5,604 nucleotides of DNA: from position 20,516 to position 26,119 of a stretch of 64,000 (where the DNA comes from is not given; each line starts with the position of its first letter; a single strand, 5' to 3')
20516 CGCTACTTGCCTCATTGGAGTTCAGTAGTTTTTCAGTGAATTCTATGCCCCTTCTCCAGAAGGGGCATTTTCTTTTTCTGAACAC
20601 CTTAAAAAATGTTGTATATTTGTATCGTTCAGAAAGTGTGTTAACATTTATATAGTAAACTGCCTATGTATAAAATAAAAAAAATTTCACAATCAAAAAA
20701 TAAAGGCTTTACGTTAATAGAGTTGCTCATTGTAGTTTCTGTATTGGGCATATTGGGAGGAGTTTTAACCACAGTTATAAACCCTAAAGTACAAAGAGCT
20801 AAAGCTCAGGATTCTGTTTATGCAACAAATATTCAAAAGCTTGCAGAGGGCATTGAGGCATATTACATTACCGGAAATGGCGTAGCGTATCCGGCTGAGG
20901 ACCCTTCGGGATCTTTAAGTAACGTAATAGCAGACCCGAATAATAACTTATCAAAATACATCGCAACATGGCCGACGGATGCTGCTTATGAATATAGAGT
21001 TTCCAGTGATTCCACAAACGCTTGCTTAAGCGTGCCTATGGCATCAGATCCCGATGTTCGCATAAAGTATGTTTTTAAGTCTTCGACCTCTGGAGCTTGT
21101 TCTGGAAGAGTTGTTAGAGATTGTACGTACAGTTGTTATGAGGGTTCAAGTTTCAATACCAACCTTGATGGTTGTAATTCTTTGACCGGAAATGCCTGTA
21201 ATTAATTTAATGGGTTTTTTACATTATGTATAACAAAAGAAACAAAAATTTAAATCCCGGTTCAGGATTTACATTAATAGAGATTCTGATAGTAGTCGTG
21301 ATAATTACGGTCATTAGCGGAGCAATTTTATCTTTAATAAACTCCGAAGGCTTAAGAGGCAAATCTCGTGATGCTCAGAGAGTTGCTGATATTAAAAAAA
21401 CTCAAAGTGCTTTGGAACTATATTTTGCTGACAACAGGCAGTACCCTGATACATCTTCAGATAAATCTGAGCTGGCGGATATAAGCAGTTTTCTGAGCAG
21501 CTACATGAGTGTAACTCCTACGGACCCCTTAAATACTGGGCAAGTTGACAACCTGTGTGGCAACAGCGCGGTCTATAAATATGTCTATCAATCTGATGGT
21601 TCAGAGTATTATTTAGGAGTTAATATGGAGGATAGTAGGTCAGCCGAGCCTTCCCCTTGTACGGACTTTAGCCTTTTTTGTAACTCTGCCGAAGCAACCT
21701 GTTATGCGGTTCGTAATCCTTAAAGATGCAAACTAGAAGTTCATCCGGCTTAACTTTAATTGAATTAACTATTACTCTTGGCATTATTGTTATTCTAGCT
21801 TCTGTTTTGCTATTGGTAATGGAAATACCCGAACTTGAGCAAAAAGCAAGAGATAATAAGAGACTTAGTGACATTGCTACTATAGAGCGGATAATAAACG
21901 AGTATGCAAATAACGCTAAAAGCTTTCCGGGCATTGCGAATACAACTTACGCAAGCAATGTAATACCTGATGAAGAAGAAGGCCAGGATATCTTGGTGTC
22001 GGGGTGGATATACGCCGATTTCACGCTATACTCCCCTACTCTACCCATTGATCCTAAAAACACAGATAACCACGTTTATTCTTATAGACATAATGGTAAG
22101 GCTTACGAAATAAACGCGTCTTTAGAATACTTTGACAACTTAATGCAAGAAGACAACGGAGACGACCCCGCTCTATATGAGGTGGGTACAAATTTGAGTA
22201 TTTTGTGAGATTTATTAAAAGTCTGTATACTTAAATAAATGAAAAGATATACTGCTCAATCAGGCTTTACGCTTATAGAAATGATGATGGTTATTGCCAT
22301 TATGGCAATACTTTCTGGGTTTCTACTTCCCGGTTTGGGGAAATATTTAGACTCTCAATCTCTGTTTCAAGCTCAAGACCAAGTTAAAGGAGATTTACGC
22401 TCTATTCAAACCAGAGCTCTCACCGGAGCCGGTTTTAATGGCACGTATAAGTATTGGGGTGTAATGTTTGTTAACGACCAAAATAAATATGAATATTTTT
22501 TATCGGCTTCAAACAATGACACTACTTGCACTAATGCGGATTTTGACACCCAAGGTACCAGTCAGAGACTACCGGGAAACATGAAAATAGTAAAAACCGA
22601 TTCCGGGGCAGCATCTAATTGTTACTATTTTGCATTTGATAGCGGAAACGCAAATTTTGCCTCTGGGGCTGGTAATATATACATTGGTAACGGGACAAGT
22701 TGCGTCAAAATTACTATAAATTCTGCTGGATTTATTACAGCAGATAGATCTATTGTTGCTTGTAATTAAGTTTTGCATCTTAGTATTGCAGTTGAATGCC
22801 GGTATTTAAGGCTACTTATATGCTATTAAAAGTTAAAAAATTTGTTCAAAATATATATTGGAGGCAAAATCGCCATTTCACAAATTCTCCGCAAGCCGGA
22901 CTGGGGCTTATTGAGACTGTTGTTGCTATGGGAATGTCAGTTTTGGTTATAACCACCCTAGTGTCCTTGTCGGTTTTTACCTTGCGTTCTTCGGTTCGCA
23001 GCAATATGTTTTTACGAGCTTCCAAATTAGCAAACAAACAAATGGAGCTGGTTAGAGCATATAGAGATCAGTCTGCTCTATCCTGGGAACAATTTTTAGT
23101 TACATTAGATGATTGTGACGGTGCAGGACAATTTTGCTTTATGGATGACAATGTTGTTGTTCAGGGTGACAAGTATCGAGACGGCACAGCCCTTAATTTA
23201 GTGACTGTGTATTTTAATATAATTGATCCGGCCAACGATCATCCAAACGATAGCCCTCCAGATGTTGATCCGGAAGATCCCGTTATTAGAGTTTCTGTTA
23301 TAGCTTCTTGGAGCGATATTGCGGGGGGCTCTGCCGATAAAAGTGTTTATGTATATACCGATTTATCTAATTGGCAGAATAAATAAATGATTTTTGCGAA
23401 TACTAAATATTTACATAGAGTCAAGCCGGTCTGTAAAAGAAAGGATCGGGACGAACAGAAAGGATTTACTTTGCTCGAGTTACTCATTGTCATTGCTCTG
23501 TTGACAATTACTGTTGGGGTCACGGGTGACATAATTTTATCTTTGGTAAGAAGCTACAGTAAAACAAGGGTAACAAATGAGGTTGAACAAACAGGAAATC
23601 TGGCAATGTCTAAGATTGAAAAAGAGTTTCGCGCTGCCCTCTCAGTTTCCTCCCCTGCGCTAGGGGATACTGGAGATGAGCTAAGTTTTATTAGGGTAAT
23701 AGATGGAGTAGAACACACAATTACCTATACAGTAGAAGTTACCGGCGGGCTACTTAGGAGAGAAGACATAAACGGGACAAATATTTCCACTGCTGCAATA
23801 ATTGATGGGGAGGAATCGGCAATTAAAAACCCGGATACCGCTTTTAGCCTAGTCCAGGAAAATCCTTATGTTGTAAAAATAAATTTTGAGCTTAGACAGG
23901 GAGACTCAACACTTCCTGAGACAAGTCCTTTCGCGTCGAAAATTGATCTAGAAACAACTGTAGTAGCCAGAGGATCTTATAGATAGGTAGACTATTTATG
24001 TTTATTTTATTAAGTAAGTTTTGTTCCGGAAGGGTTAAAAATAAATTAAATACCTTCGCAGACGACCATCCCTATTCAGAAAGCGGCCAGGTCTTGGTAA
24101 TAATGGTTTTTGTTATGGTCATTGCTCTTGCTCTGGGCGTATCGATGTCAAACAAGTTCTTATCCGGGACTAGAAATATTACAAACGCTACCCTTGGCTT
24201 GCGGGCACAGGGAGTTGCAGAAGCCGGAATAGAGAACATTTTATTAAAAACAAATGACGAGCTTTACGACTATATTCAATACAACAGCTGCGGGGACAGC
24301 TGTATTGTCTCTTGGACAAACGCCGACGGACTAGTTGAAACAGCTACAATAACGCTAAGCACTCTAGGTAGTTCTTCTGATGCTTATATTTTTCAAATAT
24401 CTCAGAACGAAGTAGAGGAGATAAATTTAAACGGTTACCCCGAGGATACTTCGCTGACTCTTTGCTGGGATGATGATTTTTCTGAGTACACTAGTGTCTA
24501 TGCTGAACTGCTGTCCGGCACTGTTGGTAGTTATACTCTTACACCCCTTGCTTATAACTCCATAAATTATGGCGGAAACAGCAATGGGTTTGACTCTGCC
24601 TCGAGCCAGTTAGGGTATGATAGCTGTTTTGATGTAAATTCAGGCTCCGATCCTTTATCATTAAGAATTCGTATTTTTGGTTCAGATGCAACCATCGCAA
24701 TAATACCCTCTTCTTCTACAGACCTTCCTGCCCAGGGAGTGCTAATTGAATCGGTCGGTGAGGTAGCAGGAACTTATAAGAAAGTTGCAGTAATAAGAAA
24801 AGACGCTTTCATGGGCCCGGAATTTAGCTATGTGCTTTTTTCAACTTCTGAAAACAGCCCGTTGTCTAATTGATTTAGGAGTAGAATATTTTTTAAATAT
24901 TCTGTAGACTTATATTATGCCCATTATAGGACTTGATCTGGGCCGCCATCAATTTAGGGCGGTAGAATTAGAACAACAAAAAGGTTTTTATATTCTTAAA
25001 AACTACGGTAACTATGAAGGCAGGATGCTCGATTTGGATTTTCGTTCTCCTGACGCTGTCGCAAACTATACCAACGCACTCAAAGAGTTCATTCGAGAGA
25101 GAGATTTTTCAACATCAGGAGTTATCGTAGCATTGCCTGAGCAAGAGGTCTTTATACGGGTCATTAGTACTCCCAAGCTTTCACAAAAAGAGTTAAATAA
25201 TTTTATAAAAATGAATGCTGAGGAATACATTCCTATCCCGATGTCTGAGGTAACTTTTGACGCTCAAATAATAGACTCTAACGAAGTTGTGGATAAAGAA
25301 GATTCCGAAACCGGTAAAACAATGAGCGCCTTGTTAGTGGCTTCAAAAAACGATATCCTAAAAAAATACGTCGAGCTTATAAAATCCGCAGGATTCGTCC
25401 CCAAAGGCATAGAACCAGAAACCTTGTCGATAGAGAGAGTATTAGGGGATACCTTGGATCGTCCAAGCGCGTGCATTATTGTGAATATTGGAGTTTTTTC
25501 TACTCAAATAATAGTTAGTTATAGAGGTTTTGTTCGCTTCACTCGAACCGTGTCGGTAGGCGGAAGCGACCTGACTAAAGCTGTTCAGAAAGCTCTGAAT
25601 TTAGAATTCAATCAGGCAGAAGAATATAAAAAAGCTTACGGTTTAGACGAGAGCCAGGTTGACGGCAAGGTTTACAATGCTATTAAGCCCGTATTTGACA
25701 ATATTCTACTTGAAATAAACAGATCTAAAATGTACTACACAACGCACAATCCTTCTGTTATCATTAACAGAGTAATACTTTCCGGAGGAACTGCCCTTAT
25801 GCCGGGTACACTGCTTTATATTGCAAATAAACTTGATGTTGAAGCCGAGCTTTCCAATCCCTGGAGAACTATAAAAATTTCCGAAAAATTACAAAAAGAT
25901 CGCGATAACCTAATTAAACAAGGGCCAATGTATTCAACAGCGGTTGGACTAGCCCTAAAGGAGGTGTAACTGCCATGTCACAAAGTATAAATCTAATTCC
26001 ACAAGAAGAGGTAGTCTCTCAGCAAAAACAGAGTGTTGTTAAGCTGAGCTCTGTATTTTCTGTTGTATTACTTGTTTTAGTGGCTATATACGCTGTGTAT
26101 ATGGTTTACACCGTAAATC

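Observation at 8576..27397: Complete secretin-less (monoderm-type) type IV pilus locus of about 19 kb with eight prepilin genes and two PilX-like genes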

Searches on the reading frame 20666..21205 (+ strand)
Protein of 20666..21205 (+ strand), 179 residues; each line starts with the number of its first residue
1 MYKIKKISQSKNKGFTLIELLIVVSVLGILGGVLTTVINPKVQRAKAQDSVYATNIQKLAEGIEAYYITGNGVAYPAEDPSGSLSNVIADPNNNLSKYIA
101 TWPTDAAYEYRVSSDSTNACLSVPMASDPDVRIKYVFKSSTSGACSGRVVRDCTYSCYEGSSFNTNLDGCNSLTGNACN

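Call 4: search_protein_families(library=pfam, proteins=[window:20666-21205:+], max_evalue=0.01)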
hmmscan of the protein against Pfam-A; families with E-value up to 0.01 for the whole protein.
window:20666-21205:+ (179 aa): 1 family
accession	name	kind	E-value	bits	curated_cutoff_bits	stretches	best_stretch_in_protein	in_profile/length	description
PF07963.17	N_methyl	-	1.8e-08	34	21.2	1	10-34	2-26/27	Prokaryotic N-terminal methylation motif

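Call 6: search_protein_families(library=ncbifam, proteins=[window:20666-21205:+], max_evalue=0.01)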
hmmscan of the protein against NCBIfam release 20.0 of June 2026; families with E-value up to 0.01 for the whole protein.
window:20666-21205:+ (179 aa): 9 families
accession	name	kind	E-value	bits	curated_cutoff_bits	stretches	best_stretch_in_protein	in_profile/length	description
TIGR01710.1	typeII_sec_gspG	equivalog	3.4e-08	33.6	88.85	1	13-106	1-94/134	type II secretion system major pseudopilin GspG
TIGR02532.1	IV_pilin_GFxxxE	domain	4.1e-07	29.6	16.3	1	13-33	2-22/24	prepilin-type N-terminal cleavage/methylation domain-containing protein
NF041775.1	typeIV_PilA_Myxo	equivalog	5.2e-06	26.6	400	1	10-60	8-56/214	type IV pilin protein PilA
NF040999.1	pilin_ComGC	equivalog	7.8e-05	22.8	75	1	13-70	2-57/84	competence type IV pilus major pilin ComGC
TIGR01708.2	typeII_sec_gspH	equivalog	0.00015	21.8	80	1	13-48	2-39/169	type II secretion system minor pseudopilin GspH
NF007862.0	PRK10574.1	equivalog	0.00029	21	138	1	10-51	2-43/145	prepilin peptidase-dependent pilin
NF041013.1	T4P_ComGE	equivalog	0.00053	20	49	1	11-47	2-38/83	competence type IV pilus minor pilin ComGE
TIGR02599.1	TIGR02599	subfamily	0.0033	16.7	256.5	1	14-46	1-36/361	Verru_Chthon cassette protein C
NF040982.1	ComGD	equivalog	0.0039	17.6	70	1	12-47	1-36/139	competence type IV pilus minor pilin ComGD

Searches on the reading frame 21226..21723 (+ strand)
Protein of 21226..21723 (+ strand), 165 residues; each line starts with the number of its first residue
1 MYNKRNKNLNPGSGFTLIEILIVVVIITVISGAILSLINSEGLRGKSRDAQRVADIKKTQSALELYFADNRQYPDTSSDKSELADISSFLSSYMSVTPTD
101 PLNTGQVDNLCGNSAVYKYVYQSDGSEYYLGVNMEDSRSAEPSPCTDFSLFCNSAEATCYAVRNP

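Call 5: search_protein_families(library=pfam, proteins=[window:21226-21723:+], max_evalue=0.01)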
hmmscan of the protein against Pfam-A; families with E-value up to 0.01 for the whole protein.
window:21226-21723:+ (165 aa): 2 families
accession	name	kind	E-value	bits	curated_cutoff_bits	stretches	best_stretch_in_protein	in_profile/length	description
PF07963.17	N_methyl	-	2.4e-06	27.3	21.2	1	13-35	5-27/27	Prokaryotic N-terminal methylation motif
PF08334.16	T2SSG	-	0.0031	18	21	1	45-103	7-71/108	Type II secretion system (T2SS), protein G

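Call 7: search_protein_families(library=ncbifam, proteins=[window:21226-21723:+], max_evalue=0.01)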
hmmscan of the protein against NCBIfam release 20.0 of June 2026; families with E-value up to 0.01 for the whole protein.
window:21226-21723:+ (165 aa): 7 families
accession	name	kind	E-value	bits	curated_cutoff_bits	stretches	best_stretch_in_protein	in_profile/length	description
TIGR01710.1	typeII_sec_gspG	equivalog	7.5e-10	39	88.85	1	13-104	1-97/134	type II secretion system major pseudopilin GspG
TIGR01708.2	typeII_sec_gspH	equivalog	3.9e-06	27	80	1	13-52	2-42/169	type II secretion system minor pseudopilin GspH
TIGR02532.1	IV_pilin_GFxxxE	domain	4.4e-05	23.1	16.3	1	13-35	2-24/24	prepilin-type N-terminal cleavage/methylation domain-containing protein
NF041775.1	typeIV_PilA_Myxo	equivalog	0.00031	20.8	400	1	9-75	6-71/214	type IV pilin protein PilA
NF040999.1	pilin_ComGC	equivalog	0.00067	19.8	75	1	13-73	2-60/84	competence type IV pilus major pilin ComGC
NF041013.1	T4P_ComGE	equivalog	0.0072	16.4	49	0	14-40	5-31/83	competence type IV pilus minor pilin ComGE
NF007800.0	PRK10506.1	equivalog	0.0092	15.8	158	0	8-32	4-28/163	prepilin peptidase-dependent protein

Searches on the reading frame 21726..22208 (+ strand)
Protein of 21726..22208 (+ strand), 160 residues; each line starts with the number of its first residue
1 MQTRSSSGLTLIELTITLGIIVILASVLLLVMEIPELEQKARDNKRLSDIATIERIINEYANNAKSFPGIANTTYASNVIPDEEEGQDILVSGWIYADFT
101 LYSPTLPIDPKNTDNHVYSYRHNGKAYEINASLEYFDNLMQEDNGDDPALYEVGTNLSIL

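Call 5: search_protein_families(library=pfam, proteins=[window:21726-22208:+], max_evalue=0.01)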
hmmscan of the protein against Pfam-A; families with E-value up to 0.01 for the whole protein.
window:21726-22208:+ (160 aa): 1 family
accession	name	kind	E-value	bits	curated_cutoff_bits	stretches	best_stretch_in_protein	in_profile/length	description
PF07963.17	N_methyl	-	0.00083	19.3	21.2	1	4-29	2-27/27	Prokaryotic N-terminal methylation motif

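Call 7: search_protein_families(library=ncbifam, proteins=[window:21726-22208:+], max_evalue=0.01)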
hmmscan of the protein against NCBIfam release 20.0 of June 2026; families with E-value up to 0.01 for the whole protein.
window:21726-22208:+ (160 aa): 2 families
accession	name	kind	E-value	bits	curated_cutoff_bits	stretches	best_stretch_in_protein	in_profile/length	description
TIGR01710.1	typeII_sec_gspG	equivalog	8e-05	22.7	88.85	1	8-129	2-112/134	type II secretion system major pseudopilin GspG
TIGR02532.1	IV_pilin_GFxxxE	domain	0.0093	15.8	16.3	0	7-29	2-24/24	prepilin-type N-terminal cleavage/methylation domain-containing protein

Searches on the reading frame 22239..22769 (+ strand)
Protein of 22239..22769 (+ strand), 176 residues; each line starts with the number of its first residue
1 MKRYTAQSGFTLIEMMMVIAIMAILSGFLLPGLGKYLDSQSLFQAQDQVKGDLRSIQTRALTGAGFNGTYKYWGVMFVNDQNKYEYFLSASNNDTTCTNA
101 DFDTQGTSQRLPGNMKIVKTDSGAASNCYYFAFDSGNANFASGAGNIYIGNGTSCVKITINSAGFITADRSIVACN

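Call 5: search_protein_families(library=pfam, proteins=[window:22239-22769:+], max_evalue=0.01)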
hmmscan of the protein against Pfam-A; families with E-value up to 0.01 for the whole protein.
window:22239-22769:+ (176 aa): 1 family
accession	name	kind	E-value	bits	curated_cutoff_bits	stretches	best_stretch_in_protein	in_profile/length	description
PF07963.17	N_methyl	-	3.1e-08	33.3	21.2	1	6-29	3-26/27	Prokaryotic N-terminal methylation motif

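Call 7: search_protein_families(library=ncbifam, proteins=[window:22239-22769:+], max_evalue=0.01)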
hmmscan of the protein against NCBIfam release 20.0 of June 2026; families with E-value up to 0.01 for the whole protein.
window:22239-22769:+ (176 aa): 12 families
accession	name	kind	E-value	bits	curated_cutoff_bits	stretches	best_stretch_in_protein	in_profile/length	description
TIGR01708.2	typeII_sec_gspH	equivalog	1.3e-08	35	80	1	7-61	1-55/169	type II secretion system minor pseudopilin GspH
TIGR02532.1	IV_pilin_GFxxxE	domain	2.3e-08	33.5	16.3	1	7-29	1-23/24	prepilin-type N-terminal cleavage/methylation domain-containing protein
NF007862.0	PRK10574.1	equivalog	6.4e-08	32.8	138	1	5-42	2-39/145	prepilin peptidase-dependent pilin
NF007800.0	PRK10506.1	equivalog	1.4e-07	31.5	158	1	4-62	5-63/163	prepilin peptidase-dependent protein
TIGR02596.1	TIGR02596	subfamily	1.4e-06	28.5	70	1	10-57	1-48/196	Verru_Chthon cassette protein D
NF040982.1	ComGD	equivalog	1.9e-06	28.3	70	1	7-64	1-58/139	competence type IV pilus minor pilin ComGD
NF041775.1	typeIV_PilA_Myxo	equivalog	1.9e-05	24.8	400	1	7-92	10-94/214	type IV pilin protein PilA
NF040999.1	pilin_ComGC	equivalog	7.2e-05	22.9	75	1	7-35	1-29/84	competence type IV pilus major pilin ComGC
TIGR01710.1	typeII_sec_gspG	equivalog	0.00011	22.3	88.85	1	8-51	1-44/134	type II secretion system major pseudopilin GspG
NF041013.1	T4P_ComGE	equivalog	0.00014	21.8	49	1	8-36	4-32/83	competence type IV pilus minor pilin ComGE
NF047827.1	T3SSXpsH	equivalog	0.00047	20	160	1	9-62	2-55/145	type II secretion system protein XpsH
NF041002.1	pilin_ComGF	equivalog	0.0092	16.2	80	0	7-47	1-41/139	competence type IV pilus minor pilin ComGF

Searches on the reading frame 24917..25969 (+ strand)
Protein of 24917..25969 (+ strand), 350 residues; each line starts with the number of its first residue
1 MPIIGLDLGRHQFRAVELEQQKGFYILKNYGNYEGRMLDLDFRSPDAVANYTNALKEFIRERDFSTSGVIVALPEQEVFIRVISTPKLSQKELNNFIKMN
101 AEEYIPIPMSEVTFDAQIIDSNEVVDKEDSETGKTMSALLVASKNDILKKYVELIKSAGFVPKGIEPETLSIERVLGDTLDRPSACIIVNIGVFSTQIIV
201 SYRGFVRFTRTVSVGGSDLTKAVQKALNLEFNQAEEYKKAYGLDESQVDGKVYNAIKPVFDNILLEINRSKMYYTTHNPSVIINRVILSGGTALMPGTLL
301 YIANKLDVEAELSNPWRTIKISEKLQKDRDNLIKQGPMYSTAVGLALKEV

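Call 5: search_protein_families(library=pfam, proteins=[window:24917-25969:+], max_evalue=0.01)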
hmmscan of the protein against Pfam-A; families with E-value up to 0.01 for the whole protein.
window:24917-25969:+ (350 aa): 3 families
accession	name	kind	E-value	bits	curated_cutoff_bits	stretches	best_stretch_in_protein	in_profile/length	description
PF11104.14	PilM_2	-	1e-44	153.3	27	1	5-349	1-339/340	Type IV pilus assembly protein PilM;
PF14450.12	FtsA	-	6.5e-12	46.3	31.8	1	188-344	2-127/127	Cell division protein FtsA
PF06723.19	MreB_Mbl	-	0.00025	20.4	27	0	181-232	142-193/327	MreB/Mbl protein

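Call 7: search_protein_families(library=ncbifam, proteins=[window:24917-25969:+], max_evalue=0.01)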
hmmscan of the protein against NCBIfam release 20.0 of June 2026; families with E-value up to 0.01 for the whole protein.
window:24917-25969:+ (350 aa): 6 families
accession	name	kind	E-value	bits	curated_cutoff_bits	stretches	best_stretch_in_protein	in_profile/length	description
TIGR01175.1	pilM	subfamily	8.1e-54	182.9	133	1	3-350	5-348/348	type IV pilus assembly protein PilM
NF045709.1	Amuc_1101_fam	equivalog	1e-34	120.4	650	1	4-349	8-349/608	Amuc_1101 family PilM-like pilus complex protein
TIGR01174.1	ftsA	equivalog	1.1e-11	44.4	175.85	1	138-246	150-258/371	cell division protein FtsA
NF011660.0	PRK15080.1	equivalog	8.6e-08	31.7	182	1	153-309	115-254/277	ethanolamine utilization protein EutJ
TIGR02529.1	EutJ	subfamily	4.2e-07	29.7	152.1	1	145-298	74-210/239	ethanolamine utilization protein EutJ family protein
NF010540.1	PRK13929.1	exception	0.00023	20.3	515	0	180-227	146-193/334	rod-share determining protein MreBH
